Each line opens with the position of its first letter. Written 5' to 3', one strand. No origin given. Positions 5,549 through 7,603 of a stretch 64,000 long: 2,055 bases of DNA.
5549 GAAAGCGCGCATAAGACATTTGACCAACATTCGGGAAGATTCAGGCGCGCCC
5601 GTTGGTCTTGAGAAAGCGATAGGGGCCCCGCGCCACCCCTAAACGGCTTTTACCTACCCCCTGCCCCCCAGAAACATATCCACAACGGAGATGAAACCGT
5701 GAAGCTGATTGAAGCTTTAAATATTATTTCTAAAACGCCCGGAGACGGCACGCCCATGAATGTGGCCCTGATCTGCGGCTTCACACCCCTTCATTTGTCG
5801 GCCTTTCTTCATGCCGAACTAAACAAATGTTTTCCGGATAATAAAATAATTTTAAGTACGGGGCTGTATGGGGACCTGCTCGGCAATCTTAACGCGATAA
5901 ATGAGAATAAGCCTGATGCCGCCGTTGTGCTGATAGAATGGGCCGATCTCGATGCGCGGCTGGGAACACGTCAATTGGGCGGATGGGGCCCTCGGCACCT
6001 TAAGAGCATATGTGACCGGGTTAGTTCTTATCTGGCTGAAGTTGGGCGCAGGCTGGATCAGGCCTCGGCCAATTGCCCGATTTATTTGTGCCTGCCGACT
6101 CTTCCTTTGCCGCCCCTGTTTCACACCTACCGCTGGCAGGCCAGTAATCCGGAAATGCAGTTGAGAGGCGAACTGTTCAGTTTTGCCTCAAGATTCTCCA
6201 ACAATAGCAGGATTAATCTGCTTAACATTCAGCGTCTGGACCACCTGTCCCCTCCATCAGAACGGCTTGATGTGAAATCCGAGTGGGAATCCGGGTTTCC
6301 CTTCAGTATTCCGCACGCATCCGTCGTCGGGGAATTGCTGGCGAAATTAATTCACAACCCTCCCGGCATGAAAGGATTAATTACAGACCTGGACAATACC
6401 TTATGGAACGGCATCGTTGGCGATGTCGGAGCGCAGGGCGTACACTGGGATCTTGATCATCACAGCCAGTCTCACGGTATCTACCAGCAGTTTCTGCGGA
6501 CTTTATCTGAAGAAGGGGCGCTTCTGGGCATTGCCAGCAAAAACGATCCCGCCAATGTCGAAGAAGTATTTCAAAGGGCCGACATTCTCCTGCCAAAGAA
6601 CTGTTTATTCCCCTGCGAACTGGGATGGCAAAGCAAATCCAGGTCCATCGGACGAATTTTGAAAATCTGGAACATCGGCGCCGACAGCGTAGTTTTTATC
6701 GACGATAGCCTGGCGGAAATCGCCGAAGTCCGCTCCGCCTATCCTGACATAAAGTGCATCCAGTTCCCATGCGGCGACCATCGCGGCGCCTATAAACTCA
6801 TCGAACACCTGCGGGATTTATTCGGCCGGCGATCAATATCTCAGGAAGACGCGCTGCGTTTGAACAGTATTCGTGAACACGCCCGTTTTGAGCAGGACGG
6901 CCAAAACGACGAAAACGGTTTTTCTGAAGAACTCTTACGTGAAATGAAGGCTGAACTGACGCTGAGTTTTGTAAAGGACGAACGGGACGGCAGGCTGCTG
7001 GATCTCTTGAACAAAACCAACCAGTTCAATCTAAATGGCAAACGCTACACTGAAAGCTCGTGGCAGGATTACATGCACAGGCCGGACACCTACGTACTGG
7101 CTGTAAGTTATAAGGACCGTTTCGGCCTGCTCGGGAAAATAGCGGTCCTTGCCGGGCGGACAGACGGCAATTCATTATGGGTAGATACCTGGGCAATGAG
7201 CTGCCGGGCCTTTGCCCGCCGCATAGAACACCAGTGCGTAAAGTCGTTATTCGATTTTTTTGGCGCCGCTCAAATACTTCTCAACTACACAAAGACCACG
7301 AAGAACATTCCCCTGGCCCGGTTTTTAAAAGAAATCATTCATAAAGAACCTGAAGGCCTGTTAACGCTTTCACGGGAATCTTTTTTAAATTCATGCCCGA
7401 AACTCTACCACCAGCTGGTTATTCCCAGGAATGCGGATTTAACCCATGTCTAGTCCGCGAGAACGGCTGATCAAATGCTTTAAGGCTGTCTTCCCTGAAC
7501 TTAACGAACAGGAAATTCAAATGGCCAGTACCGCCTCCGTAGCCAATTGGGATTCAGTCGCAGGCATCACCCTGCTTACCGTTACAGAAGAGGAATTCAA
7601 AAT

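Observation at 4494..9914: PKS-less FkbH / ACP / hotdog-SDR / GNAT cassette wired into a Wzx-Wzy polysaccharide locus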

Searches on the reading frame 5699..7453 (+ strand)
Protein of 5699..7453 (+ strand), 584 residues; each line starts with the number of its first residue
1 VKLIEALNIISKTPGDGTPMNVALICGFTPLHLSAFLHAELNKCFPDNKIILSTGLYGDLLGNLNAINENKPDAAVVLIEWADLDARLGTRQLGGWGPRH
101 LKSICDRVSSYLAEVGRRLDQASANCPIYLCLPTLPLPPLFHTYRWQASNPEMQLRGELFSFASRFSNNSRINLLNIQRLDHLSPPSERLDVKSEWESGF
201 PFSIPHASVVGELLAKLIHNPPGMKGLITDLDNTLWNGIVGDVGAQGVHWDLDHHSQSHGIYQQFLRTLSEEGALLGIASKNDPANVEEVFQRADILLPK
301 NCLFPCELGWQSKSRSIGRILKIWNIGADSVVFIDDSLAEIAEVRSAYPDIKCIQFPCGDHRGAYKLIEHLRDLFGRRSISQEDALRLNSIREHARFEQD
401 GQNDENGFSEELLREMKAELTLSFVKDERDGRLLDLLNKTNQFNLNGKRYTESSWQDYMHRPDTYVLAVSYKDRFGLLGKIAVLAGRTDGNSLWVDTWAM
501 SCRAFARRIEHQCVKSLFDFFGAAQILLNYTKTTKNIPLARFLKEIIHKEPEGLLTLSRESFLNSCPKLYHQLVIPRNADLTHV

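Call 5: search_protein_families(library=pfam, proteins=[window:5699-7453:+], max_evalue=0.01)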
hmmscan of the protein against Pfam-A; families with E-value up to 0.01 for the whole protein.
window:5699-7453:+ (584 aa): 1 family
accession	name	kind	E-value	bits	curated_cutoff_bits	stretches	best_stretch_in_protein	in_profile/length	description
PF00702.32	Hydrolase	-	0.00089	20.1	26.4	0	248-342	90-185/191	haloacid dehalogenase-like hydrolase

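Call 7: search_protein_families(library=ncbifam, proteins=[window:5699-7453:+], max_evalue=0.01)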
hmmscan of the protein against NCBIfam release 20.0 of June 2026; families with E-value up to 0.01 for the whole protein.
window:5699-7453:+ (584 aa): 2 families
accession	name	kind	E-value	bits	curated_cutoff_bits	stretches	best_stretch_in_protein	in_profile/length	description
TIGR01686.1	FkbH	subfamily_domain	1.1e-62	212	146.65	1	224-546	3-317/323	FkbH domain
TIGR01681.1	HAD-SF-IIIC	subfamily_domain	4.1e-13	50.3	35.75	1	227-346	3-130/132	HAD-IIIC family phosphatase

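Call 14: find_homologous_proteins(query=window:5699-7453:+, max_evalue=1e-20)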
Query window:5699-7453:+ (584 aa): 4904 proteins with E <= 1e-20 among 8000 candidates; the best 120 are listed.
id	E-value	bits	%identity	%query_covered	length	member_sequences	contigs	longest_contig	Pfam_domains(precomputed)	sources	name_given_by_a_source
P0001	0.0e+0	1362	100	100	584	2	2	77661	-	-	-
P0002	1.7e-216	739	55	98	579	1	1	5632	-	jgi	jgi:FkbH-like protein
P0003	3.7e-208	711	54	98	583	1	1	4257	-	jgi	-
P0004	2.3e-206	705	53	98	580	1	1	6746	-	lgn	-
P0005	3.8e-206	704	54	98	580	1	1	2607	-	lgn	-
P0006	1.4e-205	703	53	98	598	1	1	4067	-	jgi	jgi:FkbH-like protein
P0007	1.8e-205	702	53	99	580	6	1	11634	-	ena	-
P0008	3.3e-205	701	53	98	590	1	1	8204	-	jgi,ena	-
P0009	4.8e-205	701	53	98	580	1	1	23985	-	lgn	-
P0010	7.2e-205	700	52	98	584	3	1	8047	-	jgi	-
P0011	4.8e-204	697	54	98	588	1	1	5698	-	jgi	jgi:FkbH-like protein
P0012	5.4e-204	697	54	98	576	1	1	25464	-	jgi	jgi:FkbH-like protein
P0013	7.9e-203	693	54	98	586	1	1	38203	-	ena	-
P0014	2.7e-202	692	52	99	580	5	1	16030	-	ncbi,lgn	-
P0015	5.7e-202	691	53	98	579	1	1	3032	-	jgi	jgi:FkbH-like protein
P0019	1.2e-200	686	51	98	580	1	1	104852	-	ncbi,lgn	-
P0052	2.0e-194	666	52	98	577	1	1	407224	-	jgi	jgi:FkbH-like protein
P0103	4.3e-186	638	49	98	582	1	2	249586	-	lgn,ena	-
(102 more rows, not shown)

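Call 15: find_encoding_contigs(protein=P0052, flank=10000, max_places=2)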
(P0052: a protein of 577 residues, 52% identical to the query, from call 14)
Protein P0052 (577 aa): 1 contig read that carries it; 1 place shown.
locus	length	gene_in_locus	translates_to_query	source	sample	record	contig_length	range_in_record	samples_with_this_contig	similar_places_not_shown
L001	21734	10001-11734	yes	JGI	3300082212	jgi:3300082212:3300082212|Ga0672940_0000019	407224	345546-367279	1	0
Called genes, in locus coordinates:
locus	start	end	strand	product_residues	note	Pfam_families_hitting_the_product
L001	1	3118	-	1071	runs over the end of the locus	PF13620:CarboxypepD_reg, PF13715:CarbopepD_reg_2 (weak), PF17210:SdrD_B (faint), PF25183:OMP_b-brl_4, PF00593:TonB_dep_Rec_b-barrel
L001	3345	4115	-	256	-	PF00378:ECH_1, PF16113:ECH_2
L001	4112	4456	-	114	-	PF23544:AtuA_ferredoxin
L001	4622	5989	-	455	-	PF07287:AtuA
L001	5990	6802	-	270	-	-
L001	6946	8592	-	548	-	PF01039:Carboxyl_trans, PF03255:ACCA (weak)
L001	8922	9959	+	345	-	PF01522:Polysacc_deac_1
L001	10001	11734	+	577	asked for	-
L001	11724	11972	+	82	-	-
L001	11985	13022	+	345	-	-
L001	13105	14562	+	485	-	-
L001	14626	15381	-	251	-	PF11967:RecO_N, PF02565:RecO_C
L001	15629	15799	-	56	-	-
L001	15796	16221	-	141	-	PF20382:DUF6677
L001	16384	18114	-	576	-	PF02861:Clp_N, PF07075:NamZ_N, PF20732:NamZ_C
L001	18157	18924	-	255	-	PF23441:SDR, PF00106:adh_short, PF08659:KR, PF13460:NAD_binding_10 (weak), PF13561:adh_short_C2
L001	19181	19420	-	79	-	-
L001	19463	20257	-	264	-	PF07722:Peptidase_C26, PF00117:GATase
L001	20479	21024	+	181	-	PF00227:Proteasome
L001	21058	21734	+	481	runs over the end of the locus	PF00004:AAA (weak), PF07728:AAA_5 (faint), PF00004:AAA (weak), PF07724:AAA_2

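Call 16: find_encoding_contigs(protein=P0103, flank=10000, max_places=2)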
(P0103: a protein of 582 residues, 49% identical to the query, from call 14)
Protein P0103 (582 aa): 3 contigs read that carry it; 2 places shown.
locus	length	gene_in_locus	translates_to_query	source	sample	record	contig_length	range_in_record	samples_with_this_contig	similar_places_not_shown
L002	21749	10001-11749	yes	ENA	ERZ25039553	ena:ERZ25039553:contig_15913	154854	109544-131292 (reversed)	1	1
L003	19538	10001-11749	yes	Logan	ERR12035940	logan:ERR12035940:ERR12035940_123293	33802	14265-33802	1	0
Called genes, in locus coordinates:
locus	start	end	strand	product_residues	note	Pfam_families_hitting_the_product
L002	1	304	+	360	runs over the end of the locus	PF13641:Glyco_tranf_2_3, PF00535:Glycos_transf_2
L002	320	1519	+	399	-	PF01041:DegT_DnrJ_EryC1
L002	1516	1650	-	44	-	-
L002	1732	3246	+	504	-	PF05368:NmrA, PF01073:3Beta_HSD, PF01370:Epimerase, PF02719:Polysacc_synt_2, PF04321:RmlD_sub_bind, PF07993:NAD_binding_4 (faint), PF13460:NAD_binding_10, PF16363:GDP_Man_Dehyd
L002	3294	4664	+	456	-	PF04932:Wzy_C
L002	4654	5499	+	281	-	PF13489:Methyltransf_23, PF08003:Methyltransf_9 (weak)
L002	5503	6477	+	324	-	PF00551:Formyl_trans_N, PF02911:Formyl_trans_C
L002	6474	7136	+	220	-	PF02585:PIG-L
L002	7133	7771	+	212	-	PF02397:Bac_transf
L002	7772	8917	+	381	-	-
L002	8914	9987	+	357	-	PF01522:Polysacc_deac_1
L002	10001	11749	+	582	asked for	-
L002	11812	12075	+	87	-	-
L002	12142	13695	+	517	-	PF01943:Polysacc_synt, PF13440:Polysacc_synt_3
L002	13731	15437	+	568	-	-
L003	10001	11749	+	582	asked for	-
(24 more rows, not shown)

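Call 17: find_encoding_contigs(protein=P0019, flank=10000, max_places=2)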
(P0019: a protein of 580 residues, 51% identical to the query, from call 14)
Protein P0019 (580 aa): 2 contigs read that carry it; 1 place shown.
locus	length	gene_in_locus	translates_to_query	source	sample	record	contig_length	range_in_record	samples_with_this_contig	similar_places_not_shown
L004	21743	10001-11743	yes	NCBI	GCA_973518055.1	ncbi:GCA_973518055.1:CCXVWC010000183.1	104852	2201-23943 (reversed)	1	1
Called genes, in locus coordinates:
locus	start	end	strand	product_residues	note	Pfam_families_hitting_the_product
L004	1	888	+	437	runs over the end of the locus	PF03721:UDPG_MGDP_dh_N, PF00984:UDPG_MGDP_dh, PF03720:UDPG_MGDP_dh_C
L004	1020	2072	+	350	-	PF13489:Methyltransf_23, PF13847:Methyltransf_31 (faint), PF13649:Methyltransf_25 (faint), PF08241:Methyltransf_11 (weak)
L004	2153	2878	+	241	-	PF13489:Methyltransf_23, PF13847:Methyltransf_31, PF08241:Methyltransf_11, PF08242:Methyltransf_12, PF13649:Methyltransf_25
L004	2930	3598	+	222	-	PF02698:DUF218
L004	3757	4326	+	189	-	PF07589:PEP_exosort_dom (weak)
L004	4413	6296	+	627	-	-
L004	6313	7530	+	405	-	-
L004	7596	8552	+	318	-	PF05721:PhyH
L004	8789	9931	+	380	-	PF13439:Glyco_transf_4, PF13579:Glyco_trans_4_4, PF00534:Glycos_transf_1, PF13692:Glyco_trans_1_4, PF13524:Glyco_trans_1_2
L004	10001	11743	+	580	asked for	-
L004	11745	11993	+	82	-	-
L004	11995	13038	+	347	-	-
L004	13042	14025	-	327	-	PF01522:Polysacc_deac_1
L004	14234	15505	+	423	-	PF13480:Acetyltransf_6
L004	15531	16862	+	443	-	PF13480:Acetyltransf_6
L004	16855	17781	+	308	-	-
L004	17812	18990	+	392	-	PF00535:Glycos_transf_2, PF10111:Glyco_tranf_2_2 (weak), PF13641:Glyco_tranf_2_3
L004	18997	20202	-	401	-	PF13480:Acetyltransf_6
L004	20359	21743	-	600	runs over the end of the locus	PF01613:Flavin_Reduct, PF01408:GFO_IDH_MocA, PF02894:GFO_IDH_MocA_C, PF22725:GFO_IDH_MocA_C3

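Call 28: search_solved_structures(query=window:5699-7453:+, max_evalue=1, show_alignments=1)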
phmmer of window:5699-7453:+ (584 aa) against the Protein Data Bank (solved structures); distinct sequences matched with E-value up to 1: 17.
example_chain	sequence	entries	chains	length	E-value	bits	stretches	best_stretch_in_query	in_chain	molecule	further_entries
3slr_A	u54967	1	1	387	1.8e-15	59.8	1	225-366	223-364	uncharacterized protein BF1531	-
5mak_A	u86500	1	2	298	0.0011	20.9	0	7-40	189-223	R7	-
5ma9_A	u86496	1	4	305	0.0016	20.3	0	7-40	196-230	R11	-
5ma3_A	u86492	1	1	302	0.0016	20.3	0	7-40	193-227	R11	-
5mad_A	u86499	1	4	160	0.0017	20.3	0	13-40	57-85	3G61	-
5aqb_A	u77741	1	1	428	0.006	18.4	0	16-48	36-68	3G61_DB15V4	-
5ma4_A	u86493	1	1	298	0.0078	18.1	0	16-39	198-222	K7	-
5leb_A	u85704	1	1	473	0.0092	17.8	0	10-36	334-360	DDD_D12_06_D12_06_D12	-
5ma5_A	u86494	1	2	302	0.012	17.5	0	16-39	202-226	K11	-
5le3_A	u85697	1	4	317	0.16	13.8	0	9-78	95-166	DD_D12_09_D12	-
2kdi_A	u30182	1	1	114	0.28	13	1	254-333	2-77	Ubiquitin, Vacuolar protein sorting-associated protein 27 fusion protein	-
5le6_A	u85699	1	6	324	0.39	12.5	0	16-36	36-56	DD_D12_09_D12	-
5le7_A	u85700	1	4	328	0.41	12.4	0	16-36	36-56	DD_D12_13_D12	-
5le8_A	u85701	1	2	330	0.45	12.3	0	16-36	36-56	DD_D12_15_D12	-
5le4_A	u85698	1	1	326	0.48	12.2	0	16-36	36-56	DD_D12_11_D12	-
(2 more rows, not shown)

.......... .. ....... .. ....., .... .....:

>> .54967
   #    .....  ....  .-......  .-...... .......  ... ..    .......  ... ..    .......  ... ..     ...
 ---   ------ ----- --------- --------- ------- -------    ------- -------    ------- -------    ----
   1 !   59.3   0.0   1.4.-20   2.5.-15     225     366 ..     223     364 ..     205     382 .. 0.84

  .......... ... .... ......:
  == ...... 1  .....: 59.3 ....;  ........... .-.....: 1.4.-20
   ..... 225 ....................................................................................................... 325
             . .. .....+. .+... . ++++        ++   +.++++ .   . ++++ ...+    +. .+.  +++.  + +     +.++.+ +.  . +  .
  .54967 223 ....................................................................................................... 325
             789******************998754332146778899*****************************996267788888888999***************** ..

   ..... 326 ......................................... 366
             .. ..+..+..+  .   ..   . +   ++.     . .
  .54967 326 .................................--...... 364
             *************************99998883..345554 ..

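Call 32: find_related_loci(query=A1, collection=genome_contigs, flank=10000)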
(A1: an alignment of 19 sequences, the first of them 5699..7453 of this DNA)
Query A1 (584 aa) in genome_contigs; peptide patterns used: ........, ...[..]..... (x = any residue, [..] = any of these).
600 stretches matched a pattern (row limit reached: there are more); 592 encode a relative of the query (tblastn E <= 1e-3); the best 80 are kept; 80 distinct loci.
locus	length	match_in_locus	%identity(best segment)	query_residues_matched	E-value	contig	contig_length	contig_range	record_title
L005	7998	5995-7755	49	1-582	0e+0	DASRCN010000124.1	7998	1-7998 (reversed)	MAG TPA_asm: Chthonomonadaceae bacterium isolate SMAG_U9954 k141_756920, whole genome shotgun sequence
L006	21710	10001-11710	48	1-571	0e+0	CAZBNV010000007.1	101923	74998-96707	MAG TPA_asm: uncultured Nitrospira sp. isolate SRP302447_co1_754 genome assembly, contig: NODE_705_length_101923_cov_9.0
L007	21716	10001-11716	45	1-574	2e-170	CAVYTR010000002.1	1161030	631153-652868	MAG: uncultured Acidobacteriaceae bacterium isolate MFD09603.bin.3.536 genome assembly, contig: contig_14252, whole geno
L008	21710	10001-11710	46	1-570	1e-168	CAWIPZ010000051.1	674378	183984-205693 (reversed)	MAG: uncultured Acidobacteriaceae bacterium isolate MFD01716.bin.1.180 genome assembly, contig: contig_6220, whole genom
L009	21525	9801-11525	46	1-575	9e-168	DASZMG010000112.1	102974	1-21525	MAG TPA_asm: Candidatus Acidiferrales bacterium isolate SMAG_U5885 k141_3464846, whole genome shotgun sequence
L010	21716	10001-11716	45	1-574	2e-165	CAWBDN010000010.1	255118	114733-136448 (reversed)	MAG: uncultured Acidobacteriaceae bacterium isolate MFD09603.bin.1.369 genome assembly, contig: contig_40672, whole geno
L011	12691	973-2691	47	1-573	8e-164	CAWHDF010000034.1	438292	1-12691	MAG: uncultured Actinomycetota bacterium isolate MFD04780.bin.2.156 genome assembly, contig: contig_8481, whole genome s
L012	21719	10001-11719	44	1-573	2e-162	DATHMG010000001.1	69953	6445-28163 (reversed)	MAG TPA_asm: Candidatus Acidoferrum sp. isolate SMAG_U12626 k141_1002632, whole genome shotgun sequence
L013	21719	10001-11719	45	1-575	2e-162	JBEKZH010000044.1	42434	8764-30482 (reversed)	MAG: Bryobacteraceae bacterium isolate SPRUCE 694 SPRUCE_694_44, whole genome shotgun sequence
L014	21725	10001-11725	45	1-574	3e-161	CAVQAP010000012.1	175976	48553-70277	MAG: uncultured Acidobacteriota bacterium isolate MFD03323.bin.1.98 genome assembly, contig: contig_27776, whole genome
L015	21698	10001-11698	46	1-566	6e-158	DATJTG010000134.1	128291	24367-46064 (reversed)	MAG TPA_asm: Acidobacteriaceae bacterium isolate SMAG_U15014 k141_1672475, whole genome shotgun sequence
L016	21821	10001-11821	43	1-582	1e-156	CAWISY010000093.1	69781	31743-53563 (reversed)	MAG: Bryobacterales bacterium isolate MFD03044.bin.2.26 genome assembly, contig: contig_55976, whole genome shotgun sequ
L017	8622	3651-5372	45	1-573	3e-155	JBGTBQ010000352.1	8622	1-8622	MAG: Pyrinomonadaceae bacterium isolate JTS-RE10 k141_5537271, whole genome shotgun sequence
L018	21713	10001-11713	45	1-571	4e-153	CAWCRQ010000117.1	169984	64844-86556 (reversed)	MAG: uncultured Acidobacteriaceae bacterium isolate MFD03323.bin.2.104 genome assembly, contig: contig_71210, whole geno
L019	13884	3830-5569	42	1-580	4e-153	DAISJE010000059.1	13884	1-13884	MAG TPA_asm: Bryobacteraceae bacterium isolate CTOTU9905 NODE_1191_length_13884_cov_3.757828, whole genome shotgun seque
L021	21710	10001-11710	43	1-573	7e-153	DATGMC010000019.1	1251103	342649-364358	MAG TPA_asm: Bryobacteraceae bacterium isolate SMAG_U9902 k141_189350, whole genome shotgun sequence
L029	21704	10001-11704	42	1-574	1e-140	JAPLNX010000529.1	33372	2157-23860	MAG: Planctomycetia bacterium isolate LacPavin_0419_WC53_MAG_56_14 LacPavin_0419_WC53_scaffold_122860, whole genome shot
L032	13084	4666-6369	46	1-571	4e-155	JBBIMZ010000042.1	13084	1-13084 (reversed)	MAG: Solibacteraceae bacterium isolate BR2F70218_bin_244 NODE_4973_length_13084_cov_3.555146, whole genome shotgun seque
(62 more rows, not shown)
